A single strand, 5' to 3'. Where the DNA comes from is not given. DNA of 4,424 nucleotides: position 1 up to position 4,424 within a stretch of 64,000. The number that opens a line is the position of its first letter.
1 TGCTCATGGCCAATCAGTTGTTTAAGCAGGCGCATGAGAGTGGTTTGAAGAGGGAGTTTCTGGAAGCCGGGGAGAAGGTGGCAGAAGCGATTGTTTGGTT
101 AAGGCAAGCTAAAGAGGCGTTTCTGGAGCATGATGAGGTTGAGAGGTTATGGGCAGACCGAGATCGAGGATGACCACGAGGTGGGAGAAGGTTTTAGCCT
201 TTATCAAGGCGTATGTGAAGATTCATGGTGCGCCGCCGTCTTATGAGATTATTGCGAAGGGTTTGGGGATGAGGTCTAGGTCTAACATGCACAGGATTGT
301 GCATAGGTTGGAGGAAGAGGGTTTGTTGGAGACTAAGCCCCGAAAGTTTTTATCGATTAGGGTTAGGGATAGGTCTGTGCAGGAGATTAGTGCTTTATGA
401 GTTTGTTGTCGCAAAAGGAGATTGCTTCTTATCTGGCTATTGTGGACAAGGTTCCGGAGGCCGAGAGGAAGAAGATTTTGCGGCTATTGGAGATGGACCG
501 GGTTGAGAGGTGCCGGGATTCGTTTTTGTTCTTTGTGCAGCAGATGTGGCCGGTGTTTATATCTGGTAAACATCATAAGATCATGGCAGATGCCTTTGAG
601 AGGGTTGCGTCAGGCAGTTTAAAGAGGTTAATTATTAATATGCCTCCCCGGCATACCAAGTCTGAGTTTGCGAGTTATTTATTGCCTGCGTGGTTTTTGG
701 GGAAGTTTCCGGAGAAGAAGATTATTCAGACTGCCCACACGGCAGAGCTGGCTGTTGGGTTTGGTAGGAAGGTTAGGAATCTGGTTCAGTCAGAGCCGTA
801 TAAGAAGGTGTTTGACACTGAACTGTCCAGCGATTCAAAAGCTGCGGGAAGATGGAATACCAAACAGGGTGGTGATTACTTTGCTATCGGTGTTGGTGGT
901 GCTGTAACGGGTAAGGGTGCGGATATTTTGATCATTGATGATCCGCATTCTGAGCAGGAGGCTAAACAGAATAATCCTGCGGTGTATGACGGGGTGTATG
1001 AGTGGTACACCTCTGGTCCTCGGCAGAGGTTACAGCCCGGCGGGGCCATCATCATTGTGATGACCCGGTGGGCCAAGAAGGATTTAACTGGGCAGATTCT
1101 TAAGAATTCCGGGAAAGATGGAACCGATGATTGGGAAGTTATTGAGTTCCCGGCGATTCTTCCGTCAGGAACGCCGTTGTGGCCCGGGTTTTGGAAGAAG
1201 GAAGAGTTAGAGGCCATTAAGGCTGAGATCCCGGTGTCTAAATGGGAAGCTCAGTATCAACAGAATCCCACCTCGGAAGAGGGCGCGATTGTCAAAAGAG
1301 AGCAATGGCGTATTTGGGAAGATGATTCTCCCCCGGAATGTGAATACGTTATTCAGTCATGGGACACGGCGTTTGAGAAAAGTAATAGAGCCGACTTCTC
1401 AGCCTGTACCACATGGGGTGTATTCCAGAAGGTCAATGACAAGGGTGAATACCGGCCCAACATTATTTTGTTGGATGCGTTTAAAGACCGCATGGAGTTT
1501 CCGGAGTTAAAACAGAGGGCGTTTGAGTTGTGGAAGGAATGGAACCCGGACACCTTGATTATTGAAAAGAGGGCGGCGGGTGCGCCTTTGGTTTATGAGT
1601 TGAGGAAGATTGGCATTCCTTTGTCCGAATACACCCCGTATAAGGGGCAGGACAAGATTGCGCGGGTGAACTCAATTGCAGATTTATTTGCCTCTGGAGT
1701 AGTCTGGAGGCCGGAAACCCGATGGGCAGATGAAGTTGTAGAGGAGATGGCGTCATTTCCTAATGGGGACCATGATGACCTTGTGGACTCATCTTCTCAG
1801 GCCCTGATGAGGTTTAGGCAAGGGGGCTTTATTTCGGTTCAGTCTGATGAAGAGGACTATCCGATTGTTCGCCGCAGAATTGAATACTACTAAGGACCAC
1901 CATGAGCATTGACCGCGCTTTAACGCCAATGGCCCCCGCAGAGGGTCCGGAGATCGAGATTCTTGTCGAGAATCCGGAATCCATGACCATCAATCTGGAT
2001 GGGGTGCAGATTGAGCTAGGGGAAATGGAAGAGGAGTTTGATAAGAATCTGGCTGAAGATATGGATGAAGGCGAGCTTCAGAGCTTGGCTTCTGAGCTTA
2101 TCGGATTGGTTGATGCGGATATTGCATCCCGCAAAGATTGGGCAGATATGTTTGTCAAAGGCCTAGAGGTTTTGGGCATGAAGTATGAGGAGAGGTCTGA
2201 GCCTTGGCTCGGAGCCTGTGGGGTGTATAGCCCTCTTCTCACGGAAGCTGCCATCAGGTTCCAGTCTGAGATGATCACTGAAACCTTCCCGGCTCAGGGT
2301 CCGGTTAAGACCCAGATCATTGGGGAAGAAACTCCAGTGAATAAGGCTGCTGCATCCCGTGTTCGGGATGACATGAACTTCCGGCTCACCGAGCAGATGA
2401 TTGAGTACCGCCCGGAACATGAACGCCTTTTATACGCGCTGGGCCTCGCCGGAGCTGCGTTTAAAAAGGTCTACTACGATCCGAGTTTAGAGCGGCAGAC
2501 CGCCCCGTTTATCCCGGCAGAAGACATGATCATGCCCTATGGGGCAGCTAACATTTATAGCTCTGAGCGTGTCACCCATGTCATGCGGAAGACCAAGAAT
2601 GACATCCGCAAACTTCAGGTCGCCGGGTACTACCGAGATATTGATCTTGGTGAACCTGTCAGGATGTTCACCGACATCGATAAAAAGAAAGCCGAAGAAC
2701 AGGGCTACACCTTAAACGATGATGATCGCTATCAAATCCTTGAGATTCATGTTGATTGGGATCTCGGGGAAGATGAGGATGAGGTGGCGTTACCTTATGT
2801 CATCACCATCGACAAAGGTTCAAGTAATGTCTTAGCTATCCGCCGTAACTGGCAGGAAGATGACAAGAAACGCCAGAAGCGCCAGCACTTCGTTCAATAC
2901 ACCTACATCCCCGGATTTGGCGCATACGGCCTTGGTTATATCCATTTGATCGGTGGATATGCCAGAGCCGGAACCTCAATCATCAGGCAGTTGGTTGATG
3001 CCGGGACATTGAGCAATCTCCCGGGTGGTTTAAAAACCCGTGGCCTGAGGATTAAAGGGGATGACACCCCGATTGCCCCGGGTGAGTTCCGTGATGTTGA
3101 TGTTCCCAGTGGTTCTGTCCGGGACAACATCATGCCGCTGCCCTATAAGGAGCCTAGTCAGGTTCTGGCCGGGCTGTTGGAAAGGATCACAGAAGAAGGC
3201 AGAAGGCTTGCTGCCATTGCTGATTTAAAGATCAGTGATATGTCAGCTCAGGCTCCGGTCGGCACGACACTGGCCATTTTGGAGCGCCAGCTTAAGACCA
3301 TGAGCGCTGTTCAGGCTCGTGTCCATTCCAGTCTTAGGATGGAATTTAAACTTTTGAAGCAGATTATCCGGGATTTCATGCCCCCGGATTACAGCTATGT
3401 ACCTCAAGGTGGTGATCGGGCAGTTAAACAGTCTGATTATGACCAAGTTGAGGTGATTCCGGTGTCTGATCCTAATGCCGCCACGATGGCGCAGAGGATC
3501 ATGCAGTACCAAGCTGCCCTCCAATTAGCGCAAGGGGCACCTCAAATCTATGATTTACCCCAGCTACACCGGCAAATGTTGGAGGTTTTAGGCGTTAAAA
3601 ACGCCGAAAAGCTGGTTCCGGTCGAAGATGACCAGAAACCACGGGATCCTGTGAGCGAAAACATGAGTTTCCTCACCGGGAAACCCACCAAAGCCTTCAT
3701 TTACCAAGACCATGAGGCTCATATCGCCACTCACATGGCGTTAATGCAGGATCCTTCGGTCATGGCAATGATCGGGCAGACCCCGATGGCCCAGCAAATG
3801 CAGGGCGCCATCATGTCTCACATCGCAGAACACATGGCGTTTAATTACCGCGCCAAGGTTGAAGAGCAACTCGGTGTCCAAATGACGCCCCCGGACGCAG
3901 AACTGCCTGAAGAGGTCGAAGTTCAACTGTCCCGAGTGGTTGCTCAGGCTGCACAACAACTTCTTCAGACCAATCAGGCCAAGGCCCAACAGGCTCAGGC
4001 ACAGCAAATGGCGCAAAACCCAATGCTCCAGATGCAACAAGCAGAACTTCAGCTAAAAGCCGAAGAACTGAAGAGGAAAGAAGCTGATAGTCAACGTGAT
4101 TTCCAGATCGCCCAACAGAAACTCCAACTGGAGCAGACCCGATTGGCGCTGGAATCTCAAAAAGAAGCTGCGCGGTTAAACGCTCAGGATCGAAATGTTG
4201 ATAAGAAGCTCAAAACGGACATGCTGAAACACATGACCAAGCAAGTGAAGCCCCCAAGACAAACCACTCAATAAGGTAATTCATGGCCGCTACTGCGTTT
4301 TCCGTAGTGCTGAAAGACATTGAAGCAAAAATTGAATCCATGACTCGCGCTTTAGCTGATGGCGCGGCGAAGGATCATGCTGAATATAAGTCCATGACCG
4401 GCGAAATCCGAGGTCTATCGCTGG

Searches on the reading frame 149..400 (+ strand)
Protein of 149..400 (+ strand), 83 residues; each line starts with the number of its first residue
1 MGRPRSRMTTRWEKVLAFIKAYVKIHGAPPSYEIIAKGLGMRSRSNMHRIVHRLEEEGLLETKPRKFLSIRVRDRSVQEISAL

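Call 13: search_protein_families(library=pfam, proteins=[window:149-400:+], max_evalue=0.01)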
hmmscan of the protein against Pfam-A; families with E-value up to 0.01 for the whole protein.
window:149-400:+ (83 aa): 5 families
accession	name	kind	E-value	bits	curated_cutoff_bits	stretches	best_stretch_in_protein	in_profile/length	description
PF01726.22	LexA_DNA_bind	-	3.7e-11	43.1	23.7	1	7-66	3-62/65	LexA DNA binding domain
PF09339.16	HTH_IclR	-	0.0003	20.9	22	1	35-63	24-51/52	IclR helix-turn-helix domain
PF12802.13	MarR_2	-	0.00041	20.9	27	1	35-64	26-54/61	MarR family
PF13545.12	HTH_Crp_2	-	0.0017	18.7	27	1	29-75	22-64/70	Crp-like helix-turn-helix domain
PF13613.12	HTH_Tnp_4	-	0.0048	16.9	27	0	30-56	20-45/53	Helix-turn-helix of DDE superfamily endonuclease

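Call 19: search_protein_families(library=phrogs, proteins=[window:149-400:+], max_evalue=0.001)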
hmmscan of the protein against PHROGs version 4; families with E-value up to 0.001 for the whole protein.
window:149-400:+ (83 aa): 3 families
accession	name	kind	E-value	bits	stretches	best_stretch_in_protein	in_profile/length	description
phrog_3502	-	unknown function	7.7e-13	49.7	1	5-73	46-114/131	-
phrog_24920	-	unknown function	1.8e-06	29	1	7-63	3-59/125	-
phrog_362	-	transcription regulation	6.5e-06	27.4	1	7-73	3-69/106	transcriptional repressor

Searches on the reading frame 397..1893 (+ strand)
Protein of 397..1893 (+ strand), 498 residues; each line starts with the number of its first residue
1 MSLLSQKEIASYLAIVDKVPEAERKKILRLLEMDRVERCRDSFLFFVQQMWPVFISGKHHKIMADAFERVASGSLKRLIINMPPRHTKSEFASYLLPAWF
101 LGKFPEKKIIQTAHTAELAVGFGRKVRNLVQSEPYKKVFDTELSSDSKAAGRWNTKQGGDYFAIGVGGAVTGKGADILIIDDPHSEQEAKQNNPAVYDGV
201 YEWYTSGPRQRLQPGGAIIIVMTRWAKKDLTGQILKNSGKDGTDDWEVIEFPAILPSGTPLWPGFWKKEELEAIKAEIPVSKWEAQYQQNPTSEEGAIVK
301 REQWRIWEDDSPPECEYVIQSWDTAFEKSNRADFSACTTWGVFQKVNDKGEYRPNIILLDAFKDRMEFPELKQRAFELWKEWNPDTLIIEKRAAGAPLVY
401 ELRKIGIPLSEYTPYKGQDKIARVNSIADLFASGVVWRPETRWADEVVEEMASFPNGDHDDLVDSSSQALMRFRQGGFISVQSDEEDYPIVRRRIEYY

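Call 13: search_protein_families(library=pfam, proteins=[window:397-1893:+], max_evalue=0.01)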
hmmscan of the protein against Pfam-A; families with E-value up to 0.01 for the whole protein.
window:397-1893:+ (498 aa): 1 family
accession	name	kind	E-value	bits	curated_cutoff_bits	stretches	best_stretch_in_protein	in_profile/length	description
PF17289.8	Terminase_6C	-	5.2e-09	36.7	22.6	1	321-472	2-154/155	Terminase RNaseH-like domain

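Call 21: search_dna_similar(query=window:397-1893:+, collection=phages, mode=protein, max_rows=25)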
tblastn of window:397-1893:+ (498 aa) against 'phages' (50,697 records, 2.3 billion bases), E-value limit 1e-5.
Records with a match: 2608; places in all: 2613; records where one place covers at least 80% of the query: 1064.
Best place of each record, by identity: <60% 2608.
By first word of the organism name: Mycobacterium 493; Klebsiella 398; Escherichia 318; Microbacterium 273; Gordonia 183; Vibrio 78; Bacteriophage 54; Acinetobacter 51; Caulobacter 43; Brucella 41; and 99 more.
By host as written in the record: Mycobacterium smegmatis mc2 155 345; - 237; Klebsiella pneumoniae 191; Gordonia terrae 3612 143; Microbacterium foliorum NRRL B-24224 SEA 111; Microbacterium foliorum NRRL B-24224 104; Escherichia coli 90; Mycobacterium smegmatis mc#155 83; and 517 more.
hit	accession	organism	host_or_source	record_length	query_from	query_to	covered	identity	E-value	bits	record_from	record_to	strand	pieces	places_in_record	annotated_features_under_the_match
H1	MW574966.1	phage 023Pt_psg01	unknown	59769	34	498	93%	58.9%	0e+0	576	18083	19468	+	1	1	terminase large subunit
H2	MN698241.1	Pelagibacter phage HTVC027P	Candidatus Pelagibacter sp. HTCC1062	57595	13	498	98%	55.6%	2e-175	553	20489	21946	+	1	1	terminase large subunit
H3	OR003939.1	Phage DSL-LC04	Gammaproteobacteria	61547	37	487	91%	59.6%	6e-173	545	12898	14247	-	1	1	terminase large subunit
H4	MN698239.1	Pelagibacter phage HTVC023P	Candidatus Pelagibacter sp. HTCC1062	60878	33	498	94%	50.7%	8e-152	484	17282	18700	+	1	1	terminase large subunit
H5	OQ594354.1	Synechococcus phage MinM2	Synechococcus sp.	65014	26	481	92%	46.5%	2e-128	417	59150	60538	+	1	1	terminase large subunit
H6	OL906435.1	Planktothrix phage Pag-Yong1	Planktothrix agardhii FACHB-1261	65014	26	481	92%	46.5%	2e-128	417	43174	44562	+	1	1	terminase large subunit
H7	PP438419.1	Planktothrix phage Pra-JY27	Planktothricoides raciborskii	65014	26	481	92%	46.5%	2e-128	417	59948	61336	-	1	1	terminase large subunit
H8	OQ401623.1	Roseobacter phage CRP-901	Roseobacter sp. FZCC0083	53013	31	498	94%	35.3%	9e-79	274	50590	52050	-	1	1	terminase large subunit | terminase small subunit | head to tail connecting protein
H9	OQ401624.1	Roseobacter phage CRP-902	Roseobacter sp. FZCC0083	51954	31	494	93%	34.6%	3e-78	272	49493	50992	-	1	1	terminase large subunit | terminase small subunit | head to tail connecting protein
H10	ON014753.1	Pseudanabaena phage Pam1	Pseudanabaena sp.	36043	38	467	86%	36.0%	4e-62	225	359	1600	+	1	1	terminase large subunit | terminase small subunit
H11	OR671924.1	Roseobacter phage CRP-810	Roseobacter sp. (CHUG lineage)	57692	1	470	94%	32.1%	6e-66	236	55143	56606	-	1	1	terminase large subunit | hypothetical protein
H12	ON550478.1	Staphylococcus phage Sazerac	Staphylococcus epidermidis LM1680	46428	30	473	89%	33.8%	1e-63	229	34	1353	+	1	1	putative terminase large subunit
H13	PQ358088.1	Staphylococcus phage TPWB-09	Staphylococcus sp.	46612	32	473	89%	33.9%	2e-64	232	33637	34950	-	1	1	terminase large subunit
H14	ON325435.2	Staphylococcus phage CUB-EPI_14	Staphylococcus epidermidis SE14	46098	30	473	89%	33.4%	6e-63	228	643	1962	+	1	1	terminase large subunit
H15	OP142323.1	Staphylococcus phage Lacachita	Staphylococcus epidermidis 1457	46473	30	473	89%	33.2%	3e-62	226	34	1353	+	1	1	terminase large subunit | terminator (x2)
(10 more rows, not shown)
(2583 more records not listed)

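Call 25: get_annotated_region(hit=H3, flank=5000)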
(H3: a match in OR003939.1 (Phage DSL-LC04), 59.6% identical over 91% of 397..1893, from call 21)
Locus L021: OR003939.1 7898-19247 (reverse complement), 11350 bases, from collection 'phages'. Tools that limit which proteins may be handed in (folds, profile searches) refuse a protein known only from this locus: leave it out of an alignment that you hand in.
description: Phage DSL-LC04, complete genome.
organism: Phage DSL-LC04 (NCBI taxid 3058958)
taxonomy: Viruses; Duplodnaviria; Heunggongvirae; Uroviricota; Caudoviricetes
host: Gammaproteobacteria; source: water sample of Dishui Lake; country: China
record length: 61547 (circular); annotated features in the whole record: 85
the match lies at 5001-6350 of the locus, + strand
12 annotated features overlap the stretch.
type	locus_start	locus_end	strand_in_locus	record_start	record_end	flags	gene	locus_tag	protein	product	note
CDS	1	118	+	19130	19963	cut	-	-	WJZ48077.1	terminase small subunit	-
CDS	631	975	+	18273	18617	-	-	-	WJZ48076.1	hypothetical protein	-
CDS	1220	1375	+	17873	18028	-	-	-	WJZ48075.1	hypothetical protein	-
CDS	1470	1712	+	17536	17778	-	-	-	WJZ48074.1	hypothetical protein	-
CDS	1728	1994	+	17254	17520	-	-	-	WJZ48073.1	hypothetical protein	-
CDS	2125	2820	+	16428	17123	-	-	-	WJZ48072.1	hypothetical protein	-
CDS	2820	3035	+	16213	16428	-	-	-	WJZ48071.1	hypothetical protein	-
CDS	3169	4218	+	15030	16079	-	-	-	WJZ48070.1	hypothetical protein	-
CDS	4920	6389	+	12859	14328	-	-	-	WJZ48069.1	terminase large subunit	-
CDS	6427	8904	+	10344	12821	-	-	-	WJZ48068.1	PcfJ-like protein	-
CDS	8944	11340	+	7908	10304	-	-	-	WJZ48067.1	portal protein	-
CDS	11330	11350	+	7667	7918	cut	-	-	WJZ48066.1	hypothetical protein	-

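Call 26: get_annotated_region(hit=H1, flank=5000)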
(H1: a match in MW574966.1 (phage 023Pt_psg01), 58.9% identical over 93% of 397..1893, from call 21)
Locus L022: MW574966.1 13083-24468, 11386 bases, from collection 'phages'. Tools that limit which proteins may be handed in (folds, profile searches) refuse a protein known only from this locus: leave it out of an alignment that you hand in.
description: Phage 023Pt_psg01, complete genome.
organism: phage 023Pt_psg01 (NCBI taxid 2945965)
taxonomy: Viruses; Duplodnaviria; Heunggongvirae; Uroviricota; Caudoviricetes
host: unknown; source: seawater; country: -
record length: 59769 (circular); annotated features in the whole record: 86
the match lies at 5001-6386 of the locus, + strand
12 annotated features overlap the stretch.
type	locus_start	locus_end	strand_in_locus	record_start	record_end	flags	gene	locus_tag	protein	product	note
CDS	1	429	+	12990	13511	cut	-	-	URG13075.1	peptide deformylase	-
CDS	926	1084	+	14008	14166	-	-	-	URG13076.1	hypothetical protein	-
CDS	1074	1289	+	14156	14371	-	-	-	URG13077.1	hypothetical protein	-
CDS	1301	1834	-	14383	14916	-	-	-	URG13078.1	terminase small subunit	-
CDS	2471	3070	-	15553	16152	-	-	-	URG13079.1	hypothetical protein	-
CDS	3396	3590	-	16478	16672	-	-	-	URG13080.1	hypothetical protein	-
CDS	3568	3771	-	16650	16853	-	-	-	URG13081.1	hypothetical protein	-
CDS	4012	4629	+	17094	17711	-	-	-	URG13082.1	hypothetical protein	-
CDS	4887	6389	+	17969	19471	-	-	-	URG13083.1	terminase large subunit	-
CDS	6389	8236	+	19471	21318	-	-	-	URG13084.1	hypothetical protein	-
CDS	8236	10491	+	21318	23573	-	-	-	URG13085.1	hypothetical protein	-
CDS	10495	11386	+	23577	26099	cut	-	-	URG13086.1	head to tail connecting protein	-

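Call 50: get_annotated_region(hit=H2, flank=20000)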
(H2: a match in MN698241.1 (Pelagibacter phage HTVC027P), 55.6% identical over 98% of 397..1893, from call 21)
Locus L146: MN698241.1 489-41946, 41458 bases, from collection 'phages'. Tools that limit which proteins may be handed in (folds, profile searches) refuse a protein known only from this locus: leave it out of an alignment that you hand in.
description: Pelagibacter phage HTVC027P, complete genome.
organism: Pelagibacter phage HTVC027P (NCBI taxid 2686457)
taxonomy: Viruses; Duplodnaviria; Heunggongvirae; Uroviricota; Caudoviricetes
host: Candidatus Pelagibacter sp. HTCC1062; source: seawater; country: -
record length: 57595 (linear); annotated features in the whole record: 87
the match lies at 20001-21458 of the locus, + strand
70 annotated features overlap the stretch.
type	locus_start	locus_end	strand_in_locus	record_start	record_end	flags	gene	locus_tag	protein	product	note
CDS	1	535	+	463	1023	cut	-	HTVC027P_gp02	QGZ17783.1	hypothetical protein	-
CDS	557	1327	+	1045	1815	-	-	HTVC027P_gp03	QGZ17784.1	hypothetical protein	-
CDS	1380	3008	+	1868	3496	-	-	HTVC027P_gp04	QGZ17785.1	primase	-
CDS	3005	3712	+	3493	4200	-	-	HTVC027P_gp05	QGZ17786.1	hypothetical protein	-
CDS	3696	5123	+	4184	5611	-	-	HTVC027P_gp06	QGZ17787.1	ATP-dependent DNA helicase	-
CDS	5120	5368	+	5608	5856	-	-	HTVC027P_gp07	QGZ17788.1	hypothetical protein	-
CDS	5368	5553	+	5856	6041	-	-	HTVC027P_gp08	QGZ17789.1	hypothetical protein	-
CDS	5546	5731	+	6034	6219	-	-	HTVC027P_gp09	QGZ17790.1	hypothetical protein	-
CDS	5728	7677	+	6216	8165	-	-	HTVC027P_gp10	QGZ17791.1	DNA polymerase A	-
CDS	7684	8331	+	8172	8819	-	-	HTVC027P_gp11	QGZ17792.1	phosphoribosylaminoimidazole synthetase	phosphoribosylaminoimidazole synthetase (PurM)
CDS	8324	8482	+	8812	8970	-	-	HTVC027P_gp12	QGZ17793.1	hypothetical protein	-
CDS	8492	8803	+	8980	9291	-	-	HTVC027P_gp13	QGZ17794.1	hypothetical protein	-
CDS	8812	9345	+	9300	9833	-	-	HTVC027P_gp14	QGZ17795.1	hypothetical protein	-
CDS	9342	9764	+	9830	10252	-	-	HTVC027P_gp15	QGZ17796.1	hypothetical protein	-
CDS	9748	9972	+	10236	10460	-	-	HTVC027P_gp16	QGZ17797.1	hypothetical protein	-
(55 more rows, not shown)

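Call 53: find_related_loci(query=window:397-1893:+, collection=viral_contigs, flank=6000)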
Query window:397-1893:+ (498 aa) in viral_contigs; peptide patterns used: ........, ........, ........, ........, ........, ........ (x = any residue, [..] = any of these).
409 stretches matched a pattern; 401 encode a relative of the query (tblastn E <= 1e-3); the best 80 are kept; 80 distinct loci.
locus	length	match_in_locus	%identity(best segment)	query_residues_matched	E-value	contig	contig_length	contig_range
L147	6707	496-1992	88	1-498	0e+0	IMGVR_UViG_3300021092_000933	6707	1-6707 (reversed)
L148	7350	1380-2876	88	1-498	0e+0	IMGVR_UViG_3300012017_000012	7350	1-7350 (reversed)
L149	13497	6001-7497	88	1-498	0e+0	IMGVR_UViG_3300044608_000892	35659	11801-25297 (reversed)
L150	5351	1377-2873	88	1-498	0e+0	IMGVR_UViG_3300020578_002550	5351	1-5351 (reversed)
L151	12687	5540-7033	88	1-498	0e+0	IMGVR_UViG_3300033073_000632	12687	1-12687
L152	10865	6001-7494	86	1-498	0e+0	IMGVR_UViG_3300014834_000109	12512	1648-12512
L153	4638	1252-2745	87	1-498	0e+0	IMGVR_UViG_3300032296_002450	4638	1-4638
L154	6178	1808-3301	88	1-498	0e+0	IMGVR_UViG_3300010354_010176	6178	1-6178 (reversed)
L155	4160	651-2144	86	1-498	0e+0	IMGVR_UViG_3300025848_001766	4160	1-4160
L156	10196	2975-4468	87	1-498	0e+0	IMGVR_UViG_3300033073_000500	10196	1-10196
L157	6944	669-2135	89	1-489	0e+0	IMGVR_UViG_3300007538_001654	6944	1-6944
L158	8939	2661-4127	88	1-489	0e+0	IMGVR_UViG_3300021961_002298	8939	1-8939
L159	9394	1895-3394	86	1-498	0e+0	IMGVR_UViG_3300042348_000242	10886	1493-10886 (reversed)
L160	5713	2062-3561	86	1-498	0e+0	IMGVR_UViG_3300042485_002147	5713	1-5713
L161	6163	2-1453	88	16-498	0e+0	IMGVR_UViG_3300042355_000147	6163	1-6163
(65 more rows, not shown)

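Call 57: get_annotated_region(hit=H4, flank=3000)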
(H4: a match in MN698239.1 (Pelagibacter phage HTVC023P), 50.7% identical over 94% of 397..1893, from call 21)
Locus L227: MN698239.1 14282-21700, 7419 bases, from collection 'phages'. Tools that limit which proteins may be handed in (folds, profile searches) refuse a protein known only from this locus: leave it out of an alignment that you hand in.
description: Pelagibacter phage HTVC023P, complete genome.
organism: Pelagibacter phage HTVC023P (NCBI taxid 2686455)
taxonomy: Viruses; Duplodnaviria; Heunggongvirae; Uroviricota; Caudoviricetes
host: Candidatus Pelagibacter sp. HTCC1062; source: seawater; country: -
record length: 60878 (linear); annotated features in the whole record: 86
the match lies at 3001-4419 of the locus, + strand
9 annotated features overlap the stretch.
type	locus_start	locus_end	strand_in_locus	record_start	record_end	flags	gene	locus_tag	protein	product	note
CDS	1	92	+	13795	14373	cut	-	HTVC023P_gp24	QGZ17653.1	hypothetical protein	-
CDS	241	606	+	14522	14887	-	-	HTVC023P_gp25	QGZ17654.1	hypothetical protein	-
CDS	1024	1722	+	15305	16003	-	-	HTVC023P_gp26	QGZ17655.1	hypothetical protein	-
CDS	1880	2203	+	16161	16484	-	-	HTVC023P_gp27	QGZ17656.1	hypothetical protein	-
CDS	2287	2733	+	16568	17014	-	-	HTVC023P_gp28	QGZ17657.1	hypothetical protein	-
CDS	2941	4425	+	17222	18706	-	-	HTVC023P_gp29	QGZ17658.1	terminase large subunit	-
CDS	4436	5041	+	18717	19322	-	-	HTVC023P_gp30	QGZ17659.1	hypothetical protein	-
CDS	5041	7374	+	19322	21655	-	-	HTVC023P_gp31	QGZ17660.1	hypothetical protein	-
CDS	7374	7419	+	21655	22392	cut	-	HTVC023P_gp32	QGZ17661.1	hypothetical protein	-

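Call 58: get_annotated_region(hit=H6, flank=3000)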
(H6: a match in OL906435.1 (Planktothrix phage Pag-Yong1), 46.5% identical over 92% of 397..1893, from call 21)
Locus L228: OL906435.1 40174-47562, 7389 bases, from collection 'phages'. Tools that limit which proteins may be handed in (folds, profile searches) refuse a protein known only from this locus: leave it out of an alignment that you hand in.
description: Planktothrix phage Pag-Yong1, complete genome.
organism: Planktothrix phage Pag-Yong1 (NCBI taxid 2911673)
taxonomy: Viruses; Duplodnaviria; Heunggongvirae; Uroviricota; Caudoviricetes
host: -; source: Planktothrix agardhii FACHB-1261; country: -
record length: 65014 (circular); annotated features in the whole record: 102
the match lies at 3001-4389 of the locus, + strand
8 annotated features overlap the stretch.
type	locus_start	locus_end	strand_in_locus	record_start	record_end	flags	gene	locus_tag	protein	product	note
CDS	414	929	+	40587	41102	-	-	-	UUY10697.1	hypothetical protein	-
CDS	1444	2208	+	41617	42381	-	-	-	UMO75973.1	lytic enzyme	-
CDS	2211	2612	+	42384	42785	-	-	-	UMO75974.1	Pol polyprotein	Retrovirus-related Pol polyprotein from transposon (RPPT)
CDS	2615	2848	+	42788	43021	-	-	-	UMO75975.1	hypothetical protein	-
CDS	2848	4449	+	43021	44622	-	-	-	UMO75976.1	terminase large subunit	-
CDS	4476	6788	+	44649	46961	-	-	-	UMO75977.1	portal protein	-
CDS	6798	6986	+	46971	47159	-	-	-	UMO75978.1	hypothetical protein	-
CDS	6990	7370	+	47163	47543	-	-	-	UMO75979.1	chaperonin GroES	-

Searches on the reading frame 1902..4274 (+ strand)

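Call 19: search_protein_families(library=phrogs, proteins=[window:1902-4274:+], max_evalue=0.001)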
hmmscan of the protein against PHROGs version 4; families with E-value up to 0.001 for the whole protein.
window:1902-4274:+ (790 aa): 1 family
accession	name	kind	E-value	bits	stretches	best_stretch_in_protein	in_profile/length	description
phrog_1216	-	head and packaging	2.7e-24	86.7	1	78-748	126-692/714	portal protein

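Call 52: search_protein_families(library=pfam, proteins=[window:1902-4274:+], max_evalue=0.01)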
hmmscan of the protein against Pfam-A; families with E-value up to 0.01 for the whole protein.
window:1902-4274:+ (790 aa): 0 families
